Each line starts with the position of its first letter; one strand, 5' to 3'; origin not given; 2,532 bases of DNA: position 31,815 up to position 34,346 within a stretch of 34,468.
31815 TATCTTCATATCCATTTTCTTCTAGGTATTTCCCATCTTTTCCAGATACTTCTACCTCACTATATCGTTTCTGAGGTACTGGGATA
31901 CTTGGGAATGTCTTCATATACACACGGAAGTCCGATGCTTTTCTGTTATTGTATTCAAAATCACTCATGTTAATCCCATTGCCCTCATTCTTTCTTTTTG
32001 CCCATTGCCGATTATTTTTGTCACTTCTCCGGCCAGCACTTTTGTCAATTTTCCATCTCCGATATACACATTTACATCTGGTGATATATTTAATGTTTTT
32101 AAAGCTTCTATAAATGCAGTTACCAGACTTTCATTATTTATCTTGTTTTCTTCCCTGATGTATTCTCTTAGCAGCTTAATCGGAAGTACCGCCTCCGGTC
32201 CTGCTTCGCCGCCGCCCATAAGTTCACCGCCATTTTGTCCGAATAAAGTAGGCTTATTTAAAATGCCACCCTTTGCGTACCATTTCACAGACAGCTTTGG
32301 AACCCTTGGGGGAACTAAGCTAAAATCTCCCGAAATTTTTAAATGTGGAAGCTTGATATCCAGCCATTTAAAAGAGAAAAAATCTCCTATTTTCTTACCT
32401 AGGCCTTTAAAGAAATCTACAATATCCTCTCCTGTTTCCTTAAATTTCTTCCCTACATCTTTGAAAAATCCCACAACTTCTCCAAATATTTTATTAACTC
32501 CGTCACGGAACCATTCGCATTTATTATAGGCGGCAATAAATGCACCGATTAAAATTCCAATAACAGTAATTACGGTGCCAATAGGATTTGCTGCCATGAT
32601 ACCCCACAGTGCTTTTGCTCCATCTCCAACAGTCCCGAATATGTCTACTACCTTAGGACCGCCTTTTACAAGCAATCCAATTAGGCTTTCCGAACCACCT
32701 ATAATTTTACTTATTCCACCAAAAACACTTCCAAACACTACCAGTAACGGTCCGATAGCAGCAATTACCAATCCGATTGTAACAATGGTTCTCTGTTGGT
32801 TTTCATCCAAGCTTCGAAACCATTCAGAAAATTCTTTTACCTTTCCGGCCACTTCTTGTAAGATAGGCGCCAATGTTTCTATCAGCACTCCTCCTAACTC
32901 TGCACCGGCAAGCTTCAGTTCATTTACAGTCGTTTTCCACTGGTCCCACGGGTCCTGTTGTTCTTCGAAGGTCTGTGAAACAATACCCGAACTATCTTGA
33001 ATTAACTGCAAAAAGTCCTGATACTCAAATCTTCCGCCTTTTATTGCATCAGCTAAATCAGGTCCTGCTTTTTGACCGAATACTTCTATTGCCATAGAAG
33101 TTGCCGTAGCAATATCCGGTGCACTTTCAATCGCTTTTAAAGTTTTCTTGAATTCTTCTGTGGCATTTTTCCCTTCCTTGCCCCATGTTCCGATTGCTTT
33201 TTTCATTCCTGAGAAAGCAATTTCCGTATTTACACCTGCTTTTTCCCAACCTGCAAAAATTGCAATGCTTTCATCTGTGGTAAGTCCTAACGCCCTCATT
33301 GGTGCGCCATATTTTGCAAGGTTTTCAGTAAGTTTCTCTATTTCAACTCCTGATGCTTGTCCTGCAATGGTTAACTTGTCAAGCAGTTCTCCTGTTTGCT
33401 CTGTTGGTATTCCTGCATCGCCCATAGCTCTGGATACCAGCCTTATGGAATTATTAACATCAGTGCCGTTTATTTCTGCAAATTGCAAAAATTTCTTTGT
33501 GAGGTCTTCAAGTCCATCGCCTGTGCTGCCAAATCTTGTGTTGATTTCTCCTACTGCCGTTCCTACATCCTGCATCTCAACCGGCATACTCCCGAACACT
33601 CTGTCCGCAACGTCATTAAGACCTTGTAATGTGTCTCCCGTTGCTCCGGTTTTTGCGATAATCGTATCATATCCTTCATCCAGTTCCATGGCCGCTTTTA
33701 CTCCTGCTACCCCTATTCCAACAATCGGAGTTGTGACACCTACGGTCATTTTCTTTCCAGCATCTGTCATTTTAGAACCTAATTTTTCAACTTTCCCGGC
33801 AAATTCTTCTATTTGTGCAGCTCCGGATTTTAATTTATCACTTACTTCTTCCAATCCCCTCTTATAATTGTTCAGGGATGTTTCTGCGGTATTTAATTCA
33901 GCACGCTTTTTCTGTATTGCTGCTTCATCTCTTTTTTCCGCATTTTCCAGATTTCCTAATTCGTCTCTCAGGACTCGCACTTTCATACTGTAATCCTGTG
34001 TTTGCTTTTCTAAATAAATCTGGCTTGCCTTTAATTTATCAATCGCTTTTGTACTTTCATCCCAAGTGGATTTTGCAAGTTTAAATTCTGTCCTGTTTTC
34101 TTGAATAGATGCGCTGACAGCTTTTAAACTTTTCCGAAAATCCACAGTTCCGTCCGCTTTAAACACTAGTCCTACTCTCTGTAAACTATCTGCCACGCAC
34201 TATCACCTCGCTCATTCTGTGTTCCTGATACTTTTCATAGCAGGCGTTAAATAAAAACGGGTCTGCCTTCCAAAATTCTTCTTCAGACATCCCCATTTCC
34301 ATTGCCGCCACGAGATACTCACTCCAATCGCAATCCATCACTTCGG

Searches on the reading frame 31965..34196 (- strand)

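Call 47: search_protein_families(library=pfam, proteins=[window:31965-34196:-], max_evalue=0.001)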
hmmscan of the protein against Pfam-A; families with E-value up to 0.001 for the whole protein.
window:31965-34196:- (743 aa): 5 families
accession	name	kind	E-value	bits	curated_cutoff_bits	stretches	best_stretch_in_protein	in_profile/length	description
PF10145.14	PhageMin_Tail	-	2e-15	57.7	33.2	1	203-361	10-160/201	Phage-related minor tail protein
PF20155.4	TMP_3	-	1.1e-05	25.6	41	1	255-419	14-174/192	Tape measure protein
PF06791.18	TMP_2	-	3.8e-05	23.9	30.2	0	137-260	60-184/208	Prophage tail length tape measure protein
PF13166.12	AAA_13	-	0.00022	20.5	36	1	18-128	365-473/713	AAA domain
PF15619.11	Lebercilin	-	0.00058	19.9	34.3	1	21-144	17-134/193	Ciliary protein causing Leber congenital amaurosis disease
